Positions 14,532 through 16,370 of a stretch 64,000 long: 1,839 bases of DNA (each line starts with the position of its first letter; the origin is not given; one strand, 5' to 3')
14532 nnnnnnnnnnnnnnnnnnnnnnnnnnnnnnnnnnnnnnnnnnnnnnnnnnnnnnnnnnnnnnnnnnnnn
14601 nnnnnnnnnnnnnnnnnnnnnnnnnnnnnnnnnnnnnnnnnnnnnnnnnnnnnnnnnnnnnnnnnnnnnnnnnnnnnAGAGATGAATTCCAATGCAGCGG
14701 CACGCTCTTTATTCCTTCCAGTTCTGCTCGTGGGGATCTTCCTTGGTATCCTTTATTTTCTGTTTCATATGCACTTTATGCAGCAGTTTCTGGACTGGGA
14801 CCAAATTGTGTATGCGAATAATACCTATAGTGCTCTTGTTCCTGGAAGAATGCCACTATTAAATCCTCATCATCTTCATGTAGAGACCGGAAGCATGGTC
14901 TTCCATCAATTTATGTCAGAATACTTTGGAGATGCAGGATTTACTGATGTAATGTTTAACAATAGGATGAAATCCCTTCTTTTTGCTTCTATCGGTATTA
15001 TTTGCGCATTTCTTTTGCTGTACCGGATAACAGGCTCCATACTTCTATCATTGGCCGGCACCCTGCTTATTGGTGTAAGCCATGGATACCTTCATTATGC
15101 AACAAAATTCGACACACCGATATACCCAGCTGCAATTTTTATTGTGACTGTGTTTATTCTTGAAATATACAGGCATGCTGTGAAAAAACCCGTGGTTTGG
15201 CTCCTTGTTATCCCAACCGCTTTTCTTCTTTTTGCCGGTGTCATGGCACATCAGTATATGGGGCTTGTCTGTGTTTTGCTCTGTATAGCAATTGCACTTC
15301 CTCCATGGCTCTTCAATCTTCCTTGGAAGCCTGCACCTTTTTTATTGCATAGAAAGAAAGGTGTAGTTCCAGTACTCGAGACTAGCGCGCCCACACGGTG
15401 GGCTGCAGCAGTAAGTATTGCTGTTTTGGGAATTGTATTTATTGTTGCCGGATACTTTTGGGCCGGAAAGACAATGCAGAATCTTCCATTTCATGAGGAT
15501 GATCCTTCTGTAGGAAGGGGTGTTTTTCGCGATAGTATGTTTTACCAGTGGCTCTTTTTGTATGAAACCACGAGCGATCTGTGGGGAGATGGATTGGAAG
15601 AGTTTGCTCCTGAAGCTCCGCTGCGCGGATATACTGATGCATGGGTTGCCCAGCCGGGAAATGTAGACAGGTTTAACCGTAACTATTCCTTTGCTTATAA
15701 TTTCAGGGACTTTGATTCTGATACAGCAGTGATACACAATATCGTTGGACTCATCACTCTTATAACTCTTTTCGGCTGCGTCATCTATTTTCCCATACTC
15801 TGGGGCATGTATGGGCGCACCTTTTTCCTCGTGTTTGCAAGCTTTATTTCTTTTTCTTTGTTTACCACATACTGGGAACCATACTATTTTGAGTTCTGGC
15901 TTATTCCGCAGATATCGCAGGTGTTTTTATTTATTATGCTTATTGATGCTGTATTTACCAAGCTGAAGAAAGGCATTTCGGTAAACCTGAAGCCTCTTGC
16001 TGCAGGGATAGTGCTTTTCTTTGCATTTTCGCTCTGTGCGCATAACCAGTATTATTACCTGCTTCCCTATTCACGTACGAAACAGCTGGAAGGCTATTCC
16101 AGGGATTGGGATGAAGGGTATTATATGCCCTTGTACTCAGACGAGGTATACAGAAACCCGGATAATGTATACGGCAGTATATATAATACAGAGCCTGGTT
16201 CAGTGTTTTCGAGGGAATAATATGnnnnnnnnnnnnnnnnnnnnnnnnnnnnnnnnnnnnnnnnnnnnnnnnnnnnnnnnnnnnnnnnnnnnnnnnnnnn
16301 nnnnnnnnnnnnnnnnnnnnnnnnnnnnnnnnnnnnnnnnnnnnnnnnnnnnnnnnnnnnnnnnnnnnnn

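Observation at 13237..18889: Convergent two-operon island that looks like a lipid-linked pentose (DPR/DPA-type) glycosylation system in a non-actinobacterial genome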

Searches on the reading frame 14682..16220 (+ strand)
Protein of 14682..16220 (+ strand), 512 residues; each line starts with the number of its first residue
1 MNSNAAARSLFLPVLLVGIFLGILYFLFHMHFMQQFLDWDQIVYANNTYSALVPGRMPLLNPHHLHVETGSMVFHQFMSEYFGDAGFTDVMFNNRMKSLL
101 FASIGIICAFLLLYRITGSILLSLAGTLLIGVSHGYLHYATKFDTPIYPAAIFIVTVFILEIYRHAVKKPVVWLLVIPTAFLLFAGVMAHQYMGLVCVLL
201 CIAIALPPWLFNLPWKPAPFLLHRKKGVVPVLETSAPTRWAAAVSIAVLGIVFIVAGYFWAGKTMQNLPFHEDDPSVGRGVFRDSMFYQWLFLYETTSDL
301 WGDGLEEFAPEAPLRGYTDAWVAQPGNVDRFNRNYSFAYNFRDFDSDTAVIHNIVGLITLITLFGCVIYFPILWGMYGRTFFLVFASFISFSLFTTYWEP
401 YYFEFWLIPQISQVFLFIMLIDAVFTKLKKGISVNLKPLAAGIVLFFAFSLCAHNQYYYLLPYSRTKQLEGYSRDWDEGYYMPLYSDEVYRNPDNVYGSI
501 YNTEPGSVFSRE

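Call 3: search_protein_families(library=pfam, proteins=[window:14682-16220:+], max_evalue=0.01)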
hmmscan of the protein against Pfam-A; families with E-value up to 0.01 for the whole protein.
window:14682-16220:+ (512 aa): 0 families

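Call 4: search_protein_families(library=ncbifam, proteins=[window:14682-16220:+], max_evalue=0.01)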
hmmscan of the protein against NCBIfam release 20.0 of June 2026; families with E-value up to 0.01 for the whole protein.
window:14682-16220:+ (512 aa): 0 families

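Call 6: search_solved_structures(query=window:14682-16220:+, max_evalue=10)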
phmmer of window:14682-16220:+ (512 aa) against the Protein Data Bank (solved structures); distinct sequences matched with E-value up to 10: 1.
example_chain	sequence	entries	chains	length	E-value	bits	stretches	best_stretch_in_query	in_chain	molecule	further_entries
9uzo_K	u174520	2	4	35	0.056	15.4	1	443-470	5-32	Entry-fusion complex protein OPG076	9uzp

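Call 8: find_homologous_proteins(query=window:14682-16220:+, max_evalue=0.001)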
Query window:14682-16220:+ (512 aa): 23 proteins with E <= 0.001 among 8000 candidates.
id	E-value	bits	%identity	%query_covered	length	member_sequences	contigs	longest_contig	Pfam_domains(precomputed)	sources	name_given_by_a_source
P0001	0.0e+0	1114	100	94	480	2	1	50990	-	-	-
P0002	5.5e-129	449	42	96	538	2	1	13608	-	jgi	-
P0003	2.0e-122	428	43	97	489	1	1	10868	-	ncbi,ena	-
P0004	6.6e-114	400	41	96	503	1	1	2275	-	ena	-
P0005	1.1e-109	386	38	99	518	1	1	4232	-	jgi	jgi:hypothetical protein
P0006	4.0e-109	384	40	92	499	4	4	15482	-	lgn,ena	-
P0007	7.2e-109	383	40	96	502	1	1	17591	-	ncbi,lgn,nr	ncbi:MAG: hypothetical protein JXJ04_26435 [Spirochaetales bacterium]|nr:hypothetical protein [Spiro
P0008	1.6e-107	379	38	95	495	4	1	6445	-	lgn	-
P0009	9.6e-106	373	39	94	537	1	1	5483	-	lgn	-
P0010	1.9e-105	372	39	99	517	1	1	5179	-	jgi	jgi:hypothetical protein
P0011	2.3e-105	372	40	96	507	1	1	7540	-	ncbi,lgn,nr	ncbi:MAG: hypothetical protein JXR70_08640 [Spirochaetales bacterium]|nr:hypothetical protein [Spiro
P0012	3.7e-105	371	40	95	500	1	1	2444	-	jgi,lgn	-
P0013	4.6e-103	364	38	96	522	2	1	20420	-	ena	-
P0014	1.0e-102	363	38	96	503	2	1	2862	-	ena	-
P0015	1.1e-101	359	39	99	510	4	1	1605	-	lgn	-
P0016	5.4e-99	350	38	96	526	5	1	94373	-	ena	-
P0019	1.8e-86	309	36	92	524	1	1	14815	-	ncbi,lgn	-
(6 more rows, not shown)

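Call 11: find_encoding_contigs(protein=P0016, flank=10000, max_places=2)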
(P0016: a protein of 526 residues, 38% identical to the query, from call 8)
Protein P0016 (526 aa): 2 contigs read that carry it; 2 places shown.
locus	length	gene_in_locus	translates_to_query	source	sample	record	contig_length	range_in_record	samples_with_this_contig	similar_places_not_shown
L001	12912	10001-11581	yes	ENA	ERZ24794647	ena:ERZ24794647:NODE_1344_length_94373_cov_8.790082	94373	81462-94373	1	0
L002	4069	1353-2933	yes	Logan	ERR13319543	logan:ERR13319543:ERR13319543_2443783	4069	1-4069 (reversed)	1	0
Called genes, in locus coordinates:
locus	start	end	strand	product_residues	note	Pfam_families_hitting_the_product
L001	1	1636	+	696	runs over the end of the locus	PF01436:NHL (faint), PF04893:Yip1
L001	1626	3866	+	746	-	PF18952:DUF5696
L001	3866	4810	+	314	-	-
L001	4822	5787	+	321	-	PF00528:BPD_transp_1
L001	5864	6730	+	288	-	PF01261:AP_endonuc_2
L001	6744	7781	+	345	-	PF01073:3Beta_HSD, PF01370:Epimerase, PF02719:Polysacc_synt_2, PF04321:RmlD_sub_bind, PF13460:NAD_binding_10, PF16363:GDP_Man_Dehyd, PF07993:NAD_binding_4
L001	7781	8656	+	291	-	PF01040:UbiA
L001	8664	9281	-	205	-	PF03703:bPH_2 (weak)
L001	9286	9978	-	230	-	-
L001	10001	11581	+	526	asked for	-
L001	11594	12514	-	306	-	PF12715:Abhydrolase_7 (faint)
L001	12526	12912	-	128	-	?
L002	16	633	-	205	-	PF03703:bPH_2 (weak)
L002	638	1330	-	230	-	-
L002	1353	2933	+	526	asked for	-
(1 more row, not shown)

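Call 13: find_encoding_contigs(protein=P0013, flank=10000, max_places=1)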
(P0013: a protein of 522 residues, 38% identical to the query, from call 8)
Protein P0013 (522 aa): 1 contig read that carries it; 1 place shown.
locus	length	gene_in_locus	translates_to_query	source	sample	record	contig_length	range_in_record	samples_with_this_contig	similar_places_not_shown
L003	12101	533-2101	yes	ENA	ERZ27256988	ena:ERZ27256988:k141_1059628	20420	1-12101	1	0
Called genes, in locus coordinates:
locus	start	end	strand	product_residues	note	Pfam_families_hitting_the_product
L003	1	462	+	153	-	?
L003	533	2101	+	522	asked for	-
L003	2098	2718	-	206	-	-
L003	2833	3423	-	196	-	-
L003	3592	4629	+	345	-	PF01073:3Beta_HSD, PF01370:Epimerase, PF02719:Polysacc_synt_2, PF04321:RmlD_sub_bind, PF07993:NAD_binding_4 (faint), PF13460:NAD_binding_10, PF16363:GDP_Man_Dehyd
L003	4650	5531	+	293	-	PF01040:UbiA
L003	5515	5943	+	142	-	PF04138:GtrA_DPMS_TM (weak)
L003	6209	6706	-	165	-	PF01850:PIN (faint), PF11848:DUF3368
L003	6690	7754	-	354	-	PF01381:HTH_3, PF12844:HTH_19 (weak), PF13560:HTH_31 (weak), PF06114:Peptidase_M78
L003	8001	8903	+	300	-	PF13391:HNH_2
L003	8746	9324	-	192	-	-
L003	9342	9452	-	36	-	-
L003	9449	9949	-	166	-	PF00583:Acetyltransf_1, PF13673:Acetyltransf_10, PF13508:Acetyltransf_7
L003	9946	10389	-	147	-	PF12802:MarR_2, PF22381:Staph_reg_Sar_Rot (weak), PF01047:MarR, PF13463:HTH_27 (faint)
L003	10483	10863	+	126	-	PF07883:Cupin_2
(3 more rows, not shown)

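Call 14: find_encoding_contigs(protein=P0019, flank=10000, max_places=1)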
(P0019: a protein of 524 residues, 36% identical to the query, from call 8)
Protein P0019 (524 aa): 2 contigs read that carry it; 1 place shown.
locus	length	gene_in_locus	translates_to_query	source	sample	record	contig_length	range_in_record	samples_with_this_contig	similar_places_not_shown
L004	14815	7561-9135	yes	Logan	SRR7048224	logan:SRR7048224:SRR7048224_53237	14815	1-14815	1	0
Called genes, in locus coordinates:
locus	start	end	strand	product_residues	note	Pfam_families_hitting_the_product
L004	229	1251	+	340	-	PF00356:LacI, PF00532:Peripla_BP_1, PF13407:Peripla_BP_4, PF13377:Peripla_BP_3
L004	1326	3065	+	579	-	PF00128:Alpha-amylase, PF16657:Malt_amylase_C (weak)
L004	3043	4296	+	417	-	PF01547:SBP_bac_1, PF13416:SBP_bac_8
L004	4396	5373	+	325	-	PF00528:BPD_transp_1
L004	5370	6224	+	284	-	PF00528:BPD_transp_1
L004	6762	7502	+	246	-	PF03703:bPH_2 (faint)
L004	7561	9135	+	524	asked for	-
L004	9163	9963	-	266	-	PF00106:adh_short, PF08659:KR, PF13460:NAD_binding_10 (weak), PF13561:adh_short_C2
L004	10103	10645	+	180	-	PF13740:ACT_6, PF01842:ACT (weak)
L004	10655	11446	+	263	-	PF08220:HTH_DeoR, PF08279:HTH_11 (weak), PF00455:DeoRC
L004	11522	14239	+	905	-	PF00890:FAD_binding_2 (faint), PF01266:DAO, PF01494:FAD_binding_3 (faint), PF04324:Fer2_BFD, PF07992:Pyr_redox_2, PF13450:NAD_binding_8 (weak), PF13738:Pyr_redox_3 (weak), PF00070:Pyr_redox (weak), +1 more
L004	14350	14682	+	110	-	PF07892:DUF1667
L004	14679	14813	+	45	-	?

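Call 15: find_encoding_contigs(protein=P0007, flank=10000, max_places=1)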
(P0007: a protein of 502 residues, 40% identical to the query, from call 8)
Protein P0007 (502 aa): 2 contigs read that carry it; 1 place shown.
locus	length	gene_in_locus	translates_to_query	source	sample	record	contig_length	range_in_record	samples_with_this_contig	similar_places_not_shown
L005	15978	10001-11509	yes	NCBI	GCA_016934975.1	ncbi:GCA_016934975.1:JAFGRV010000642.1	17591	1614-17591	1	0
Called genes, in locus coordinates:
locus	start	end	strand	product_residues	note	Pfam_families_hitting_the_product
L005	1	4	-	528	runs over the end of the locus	PF03853:YjeF_N, PF01256:Carb_kinase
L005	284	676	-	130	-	PF00072:Response_reg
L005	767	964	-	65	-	-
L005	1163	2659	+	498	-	PF00128:Alpha-amylase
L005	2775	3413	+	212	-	PF07238:PilZ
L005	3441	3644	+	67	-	-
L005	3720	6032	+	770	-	-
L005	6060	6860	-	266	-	PF13484:Fer4_16 (faint), PF12838:Fer4_7 (faint), PF13187:Fer4_9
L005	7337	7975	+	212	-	-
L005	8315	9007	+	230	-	-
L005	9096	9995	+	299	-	-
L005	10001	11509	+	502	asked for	-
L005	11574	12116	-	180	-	-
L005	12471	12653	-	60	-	PF11848:DUF3368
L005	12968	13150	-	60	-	PF03683:UPF0175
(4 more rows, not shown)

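Call 16: find_related_loci(query=A1, collection=genome_contigs, flank=10000)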
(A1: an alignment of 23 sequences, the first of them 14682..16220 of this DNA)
Query A1 (512 aa) in genome_contigs; peptide patterns used: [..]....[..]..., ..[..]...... (x = any residue, [..] = any of these).
104 stretches matched a pattern; 41 encode a relative of the query (tblastn E <= 1e-3); 41 distinct loci.
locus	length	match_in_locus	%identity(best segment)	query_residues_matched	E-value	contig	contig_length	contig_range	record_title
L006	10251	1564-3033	42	4-510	3e-122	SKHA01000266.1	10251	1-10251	MAG: Spirochaeta sp. isolate CSBr16_18 CSBr16-7820, whole genome shotgun sequence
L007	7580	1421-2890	40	11-505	1e-112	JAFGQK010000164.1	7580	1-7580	MAG: Spirochaetales bacterium isolate Zod_Metabat.749 k87_5488876, whole genome shotgun sequence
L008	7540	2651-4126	40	14-502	9e-109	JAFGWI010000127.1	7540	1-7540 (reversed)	MAG: Spirochaetales bacterium isolate ZodW_Metabat.242 k87_8959964, whole genome shotgun sequence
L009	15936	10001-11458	40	15-505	1e-106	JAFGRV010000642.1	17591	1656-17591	MAG: Spirochaetales bacterium isolate Zod_Metabat.855 k87_14100272, whole genome shotgun sequence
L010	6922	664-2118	37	16-504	3e-106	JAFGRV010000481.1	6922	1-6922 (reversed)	MAG: Spirochaetales bacterium isolate Zod_Metabat.855 k87_8917461, whole genome shotgun sequence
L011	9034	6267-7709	36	16-501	3e-98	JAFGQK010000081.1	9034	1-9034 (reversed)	MAG: Spirochaetales bacterium isolate Zod_Metabat.749 k87_2444414, whole genome shotgun sequence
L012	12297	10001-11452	37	21-504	1e-92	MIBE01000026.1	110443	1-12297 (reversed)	MAG: Spirochaetes bacterium GWF1_51_8 gwf1_scaffold_182, whole genome shotgun sequence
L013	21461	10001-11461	36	14-508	4e-89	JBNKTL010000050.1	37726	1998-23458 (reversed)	MAG: Spirochaetota bacterium isolate A2.bin.24.permissive NODE_50_length_37726_cov_6.617201, whole genome shotgun sequen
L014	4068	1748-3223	36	25-493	6e-88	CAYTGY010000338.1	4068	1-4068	MAG TPA_asm: uncultured Spirochaetaceae bacterium isolate SRP141376_co4_281 genome assembly, contig: NODE_36326_length_4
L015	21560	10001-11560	36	8-493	2e-85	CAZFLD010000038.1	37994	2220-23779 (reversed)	MAG TPA_asm: uncultured Spirochaetales bacterium isolate SRP141376_co3_407 genome assembly, contig: NODE_2703_length_379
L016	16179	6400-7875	36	10-500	2e-85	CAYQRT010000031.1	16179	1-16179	MAG TPA_asm: uncultured Spirochaetaceae bacterium isolate binchicken_co129_673 genome assembly, contig: NODE_10661_lengt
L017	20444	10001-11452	36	14-502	3e-84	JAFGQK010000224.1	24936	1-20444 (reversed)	MAG: Spirochaetales bacterium isolate Zod_Metabat.749 k87_7635530, whole genome shotgun sequence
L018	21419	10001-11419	35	29-501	3e-84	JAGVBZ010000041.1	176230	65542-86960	MAG: Brevinematales bacterium isolate DeMMO6_14 c_000000047216, whole genome shotgun sequence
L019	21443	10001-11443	34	17-504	7e-84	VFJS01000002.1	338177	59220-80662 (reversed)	MAG: Spirochaetia bacterium isolate Bin_56_1 c_000000736779, whole genome shotgun sequence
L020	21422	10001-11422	37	28-508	2e-83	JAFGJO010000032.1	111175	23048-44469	MAG: Spirochaetales bacterium isolate Zod_Metabat.281 k87_8340191, whole genome shotgun sequence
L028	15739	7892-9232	24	11-483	2e-23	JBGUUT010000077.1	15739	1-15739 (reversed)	MAG: Spirochaetota bacterium isolate fecal_MAG_478 fecal_MAG_478_contig_0077, whole genome shotgun sequence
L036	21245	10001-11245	23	14-450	1e-21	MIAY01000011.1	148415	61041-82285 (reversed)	MAG: Spirochaetes bacterium GWE1_32_154 gwe1_scaffold_18, whole genome shotgun sequence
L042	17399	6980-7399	29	284-428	5e-9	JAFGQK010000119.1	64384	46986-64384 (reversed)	MAG: Spirochaetales bacterium isolate Zod_Metabat.749 k87_3748345, whole genome shotgun sequence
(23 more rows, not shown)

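Call 17: predict_structure(alignment_id=A1)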
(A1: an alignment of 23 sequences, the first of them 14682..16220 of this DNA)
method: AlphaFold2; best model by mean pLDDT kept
length: 512 residues; sequences in the alignment: 23
mean_pLDDT: 89.5   pTM: 0.92
mean pLDDT of the five models: 89.5, 89.3, 88.0, 87.8, 87.4
residues with pLDDT >= 90: 352; 70-90: 125; 50-70: 19; < 50: 16
segments of 3 or more residues with pLDDT < 50: 1-6, 215-224
pLDDT, mean of each block of 10 residues (from residue 1): 52 94 97 92 92 87 85 95 93 96 98 95 98 96 91 98 93 96 95 96 95 55 60 94 98 96 93 89 91 78 80 91 79 71 88 95 96 93 98 92 93 98 89 88 97 94 89 91 91 87 83 56
secondary structure, 60 per line:
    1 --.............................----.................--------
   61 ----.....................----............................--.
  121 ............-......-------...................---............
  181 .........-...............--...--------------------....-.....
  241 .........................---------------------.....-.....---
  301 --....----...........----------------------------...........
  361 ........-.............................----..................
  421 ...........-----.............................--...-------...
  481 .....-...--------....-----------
elements in order: H3-31 E36-38 H39-52 H65-85 H90-117 H120-132 H134-139 H147-165 H169-189 H191-205 H231-234 H236-265 H287-291 H293-297 H303-306 H311-321 H350-368 H370-398 H403-431 H437-465 E468-470 H478-485 H498-501

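Call 21: fold_search(model_id=the predicted structure, library=pdb)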
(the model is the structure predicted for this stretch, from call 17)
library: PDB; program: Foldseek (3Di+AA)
matches with E <= 10: 416; with E <= 0.001: 19
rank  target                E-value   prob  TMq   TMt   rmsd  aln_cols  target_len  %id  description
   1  8age_A                4.0e-05  1.00  0.49  0.40  11.1       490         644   13  Structure of yeast oligosaccharylransferase complex with acceptor peptide bound (released 2022-12-07)
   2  7oci_F                1.1e-04  1.00  0.47  0.39  11.6       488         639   14  Cryo-EM structure of yeast Ost6p containing oligosaccharyltransferase complex (released 2022-02-16)
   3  6s7o_A                1.5e-04  1.00  0.47  0.38  11.9       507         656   11  Cryo-EM structure of human oligosaccharyltransferase complex OST-A (released 2019-12-18)
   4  5ogl_A                1.6e-04  1.00  0.48  0.37  11.7       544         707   12  Structure of bacterial oligosaccharyltransferase PglB in complex with an acceptor peptide and an lipid-linked oligosac (released 2017-10-25)
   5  8agc_A                1.7e-04  1.00  0.50  0.38  13.6       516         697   12  Structure of yeast oligosaccharylransferase complex with lipid-linked oligosaccharide and non-acceptor peptide bound (released 2022-12-07)
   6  8agb_A                2.2e-04  1.00  0.49  0.40  12.2       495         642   12  Structure of yeast oligosaccharylransferase complex with lipid-linked oligosaccharide bound (released 2022-12-07)
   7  7zli_A                2.2e-04  1.00  0.49  0.39  12.3       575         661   11  Cryo-EM structure of C-mannosyltransferase CeDPY19, in complex with Dol25-P-Man and bound to CMT2-Fab and anti-Fab nan (released 2023-01-11)
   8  6gxc_A                2.6e-04  1.00  0.48  0.36  11.9       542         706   13  Bacterial oligosaccharyltransferase PglB in complex with an inhibitory peptide and a reactive lipid-linked oligosaccha (released 2018-11-14)
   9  6ezn_F                3.8e-04  1.00  0.48  0.39  12.3       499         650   13  Cryo-EM structure of the yeast oligosaccharyltransferase (OST) complex (released 2018-01-17)
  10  8b6l_I                4.0e-04  1.00  0.48  0.37  14.2       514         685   12  Subtomogram average of the human Sec61-TRAP-OSTA-translocon (released 2022-12-07)
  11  8pn9_A                4.1e-04  1.00  0.50  0.40  12.5       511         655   12  Structure of human oligosaccharyltransferase OST-A complex bound to NGI-1 (released 2024-05-08)
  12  7zlg_A                4.3e-04  1.00  0.53  0.42  12.3       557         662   12  Cryo-EM structure of C-mannosyltransferase CeDPY19, in complex with acceptor peptide and bound to CMT2-Fab and anti-Fa (released 2023-01-11)
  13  3rce_A                5.3e-04  1.00  0.49  0.38  11.8       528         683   12  Bacterial oligosaccharyltransferase PglB (released 2011-06-15)
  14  7zlh_A                5.3e-04  1.00  0.49  0.40  13.0       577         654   12  Cryo-EM structure of C-mannosyltransferase CeDPY19, in apo state, bound to CMT2-Fab and anti-Fab nanobody (released 2023-01-11)
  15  6s7t_A                5.5e-04  1.00  0.47  0.36  13.3       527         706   11  Cryo-EM structure of human oligosaccharyltransferase complex OST-B (released 2019-12-18)
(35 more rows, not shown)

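Call 26: search_protein_families(library=pfam, proteins=[L018:13296-13931:+, L013:11464-13560:+, L018:7480-7965:-, L018:6465-7379:-, L015:8624-9229:+, L001:9286-9978:-], max_evalue=0.01)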
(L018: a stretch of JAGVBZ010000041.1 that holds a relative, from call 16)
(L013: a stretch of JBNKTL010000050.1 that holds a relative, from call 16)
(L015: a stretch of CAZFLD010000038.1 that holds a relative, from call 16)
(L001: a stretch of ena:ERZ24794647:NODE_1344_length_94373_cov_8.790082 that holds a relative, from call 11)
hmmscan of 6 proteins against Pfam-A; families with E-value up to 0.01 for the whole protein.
L018:13296-13931:+ (211 aa): 1 family
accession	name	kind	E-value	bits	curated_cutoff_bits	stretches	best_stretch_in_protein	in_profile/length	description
PF12710.13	HAD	-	2.2e-32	113.5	27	1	9-190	2-189/189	haloacid dehalogenase-like hydrolase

L013:11464-13560:+ (698 aa): 4 families
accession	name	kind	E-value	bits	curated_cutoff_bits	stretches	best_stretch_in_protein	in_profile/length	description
PF00884.28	Sulfatase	-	1.1e-41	143.5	25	1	293-583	2-301/301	Sulfatase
PF16347.10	SGSH_C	-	7.9e-10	39.5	29.3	1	537-648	7-132/154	N-sulphoglucosamine sulphohydrolase, C-terminal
PF01663.27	Phosphodiest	-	2.8e-05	24.3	23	1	490-537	185-232/342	Type I phosphodiesterase / nucleotide pyrophosphatase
PF02995.22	DUF229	-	0.00045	19.5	25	1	489-534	306-351/496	Protein of unknown function (DUF229)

L018:7480-7965:- (161 aa): 2 families
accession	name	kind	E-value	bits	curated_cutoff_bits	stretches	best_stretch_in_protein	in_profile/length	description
PF21095.3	CarD_C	-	1.3e-23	83.2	23.1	1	69-151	2-84/87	CarD, C-terminal domain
PF02559.22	CarD_TRCF_RID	-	6.5e-15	55.4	23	1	2-57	1-53/57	CarD-like/TRCF RID domain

L018:6465-7379:- (304 aa): 0 families

L015:8624-9229:+ (201 aa): 6 families
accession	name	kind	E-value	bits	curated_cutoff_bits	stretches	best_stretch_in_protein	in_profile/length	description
PF12796.13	Ank_2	-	2.6e-27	95.7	27.3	3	35-118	1-81/90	Ankyrin repeats (3 copies)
PF00023.36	Ank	-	1.7e-18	66.1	21.1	1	33-61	4-32/33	Ankyrin repeat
PF13606.12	Ank_3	-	1.7e-16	58.8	22.3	0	33-57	4-28/30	Ankyrin repeat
PF13857.12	Ank_5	-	7.4e-13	49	27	2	27-71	12-56/56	Ankyrin repeats (many copies)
PF13637.12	Ank_4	-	6.4e-12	45.8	22.7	1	35-80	1-46/50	Ankyrin repeats (many copies)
PF24521.3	Ank_KRIT1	-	0.0025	18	80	0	29-88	16-70/149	KRIT1 ankyrin-repeats domain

L001:9286-9978:- (230 aa): 8 families
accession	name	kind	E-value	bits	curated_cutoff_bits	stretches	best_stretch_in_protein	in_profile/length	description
PF00023.36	Ank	-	3.6e-49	162.4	21.1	6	161-192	2-33/33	Ankyrin repeat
PF12796.13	Ank_2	-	9.8e-44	148.3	27.3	3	151-221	19-87/90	Ankyrin repeats (3 copies)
PF13857.12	Ank_5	-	5.9e-36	122.6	27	5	52-102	5-56/56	Ankyrin repeats (many copies)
PF13637.12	Ank_4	-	4.7e-35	119.3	22.7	3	165-214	1-50/50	Ankyrin repeats (many copies)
PF13606.12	Ank_3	-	3.3e-31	103.8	22.3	4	161-189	2-30/30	Ankyrin repeat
PF24521.3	Ank_KRIT1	-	4.3e-10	39.9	80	1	31-140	20-130/149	KRIT1 ankyrin-repeats domain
PF23745.1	ANK_LRRK2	-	1.8e-05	25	27.5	0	29-120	31-118/130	LRRK2 ANK repeat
PF24407.1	HTH_upst_double_PIN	-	0.00026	21.7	27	0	53-87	16-51/70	HTH_upstream_double_PIN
